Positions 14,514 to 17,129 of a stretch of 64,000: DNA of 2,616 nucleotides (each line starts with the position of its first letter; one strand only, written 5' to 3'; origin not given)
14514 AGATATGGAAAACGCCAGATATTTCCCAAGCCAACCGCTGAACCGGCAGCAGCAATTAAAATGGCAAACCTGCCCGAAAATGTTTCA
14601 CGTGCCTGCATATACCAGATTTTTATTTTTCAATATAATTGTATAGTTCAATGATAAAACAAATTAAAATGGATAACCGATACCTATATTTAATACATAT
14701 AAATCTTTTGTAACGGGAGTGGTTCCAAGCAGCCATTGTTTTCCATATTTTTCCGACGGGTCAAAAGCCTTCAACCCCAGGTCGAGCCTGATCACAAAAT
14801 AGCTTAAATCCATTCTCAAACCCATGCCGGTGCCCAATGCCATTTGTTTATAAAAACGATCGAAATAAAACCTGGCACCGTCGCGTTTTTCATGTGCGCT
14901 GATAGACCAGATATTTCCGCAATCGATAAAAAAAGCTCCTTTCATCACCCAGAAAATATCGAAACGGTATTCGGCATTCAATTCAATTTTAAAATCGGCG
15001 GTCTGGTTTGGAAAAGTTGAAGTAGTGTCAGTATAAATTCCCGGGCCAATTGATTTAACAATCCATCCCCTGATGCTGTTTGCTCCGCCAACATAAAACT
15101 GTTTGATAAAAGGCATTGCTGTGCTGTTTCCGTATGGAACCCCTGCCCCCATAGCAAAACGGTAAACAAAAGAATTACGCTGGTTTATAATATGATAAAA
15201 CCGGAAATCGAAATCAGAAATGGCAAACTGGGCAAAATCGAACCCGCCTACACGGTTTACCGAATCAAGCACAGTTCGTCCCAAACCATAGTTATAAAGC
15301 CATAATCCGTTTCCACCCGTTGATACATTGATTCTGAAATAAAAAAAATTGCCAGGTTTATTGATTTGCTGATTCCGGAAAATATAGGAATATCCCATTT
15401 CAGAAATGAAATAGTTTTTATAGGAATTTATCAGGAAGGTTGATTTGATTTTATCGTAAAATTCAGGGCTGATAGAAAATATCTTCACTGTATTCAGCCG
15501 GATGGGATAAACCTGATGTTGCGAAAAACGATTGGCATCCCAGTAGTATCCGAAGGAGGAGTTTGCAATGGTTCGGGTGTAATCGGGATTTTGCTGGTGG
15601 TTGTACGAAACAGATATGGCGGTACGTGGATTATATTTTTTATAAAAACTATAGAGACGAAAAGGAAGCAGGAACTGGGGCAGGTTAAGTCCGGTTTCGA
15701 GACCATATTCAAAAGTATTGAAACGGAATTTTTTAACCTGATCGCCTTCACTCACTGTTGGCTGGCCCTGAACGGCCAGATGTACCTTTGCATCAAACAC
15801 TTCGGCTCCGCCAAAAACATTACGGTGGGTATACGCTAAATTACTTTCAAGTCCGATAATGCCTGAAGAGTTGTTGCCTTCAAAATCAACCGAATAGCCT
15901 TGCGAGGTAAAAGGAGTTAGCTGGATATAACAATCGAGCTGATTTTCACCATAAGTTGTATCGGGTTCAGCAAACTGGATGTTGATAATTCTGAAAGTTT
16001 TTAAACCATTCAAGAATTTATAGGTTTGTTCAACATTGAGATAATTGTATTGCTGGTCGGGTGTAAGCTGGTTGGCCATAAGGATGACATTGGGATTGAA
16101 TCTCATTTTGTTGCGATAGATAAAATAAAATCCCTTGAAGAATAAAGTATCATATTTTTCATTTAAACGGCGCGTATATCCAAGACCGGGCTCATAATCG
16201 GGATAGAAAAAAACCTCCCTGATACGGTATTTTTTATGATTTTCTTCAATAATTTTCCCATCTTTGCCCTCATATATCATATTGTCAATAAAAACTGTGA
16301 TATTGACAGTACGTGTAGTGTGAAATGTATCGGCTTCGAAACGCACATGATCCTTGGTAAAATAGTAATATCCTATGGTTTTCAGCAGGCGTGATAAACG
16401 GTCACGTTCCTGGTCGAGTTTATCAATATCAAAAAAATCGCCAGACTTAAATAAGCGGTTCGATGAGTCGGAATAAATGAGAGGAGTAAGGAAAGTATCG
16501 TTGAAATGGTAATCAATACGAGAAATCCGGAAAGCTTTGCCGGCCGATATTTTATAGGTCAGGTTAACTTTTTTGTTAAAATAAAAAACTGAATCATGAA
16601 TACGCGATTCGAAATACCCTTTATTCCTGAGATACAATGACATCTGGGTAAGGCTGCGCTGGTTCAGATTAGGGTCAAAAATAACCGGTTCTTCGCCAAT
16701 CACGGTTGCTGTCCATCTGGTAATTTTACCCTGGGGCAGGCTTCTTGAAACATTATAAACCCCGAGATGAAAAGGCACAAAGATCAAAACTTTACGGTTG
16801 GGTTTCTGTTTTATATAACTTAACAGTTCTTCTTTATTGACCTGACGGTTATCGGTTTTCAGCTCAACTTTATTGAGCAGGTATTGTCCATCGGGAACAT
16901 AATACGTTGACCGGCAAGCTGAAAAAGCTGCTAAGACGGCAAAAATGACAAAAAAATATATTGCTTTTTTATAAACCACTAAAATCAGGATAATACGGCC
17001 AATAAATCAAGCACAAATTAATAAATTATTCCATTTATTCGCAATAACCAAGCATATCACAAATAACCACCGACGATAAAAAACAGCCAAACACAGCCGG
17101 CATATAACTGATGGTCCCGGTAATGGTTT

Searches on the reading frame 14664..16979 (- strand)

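Call 64: search_protein_families(library=pfam, proteins=[window:14664-16979:-], max_evalue=0.00001)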
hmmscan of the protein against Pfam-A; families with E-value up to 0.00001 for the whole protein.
window:14664-16979:- (771 aa): 2 families
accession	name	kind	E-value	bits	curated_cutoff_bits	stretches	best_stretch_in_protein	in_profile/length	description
PF01103.29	Omp85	-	3.1e-22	79.9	24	1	441-744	52-314/325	Omp85 superfamily domain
PF07244.20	POTRA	-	6.6e-10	40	21.3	0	35-147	3-79/79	Surface antigen variable number repeat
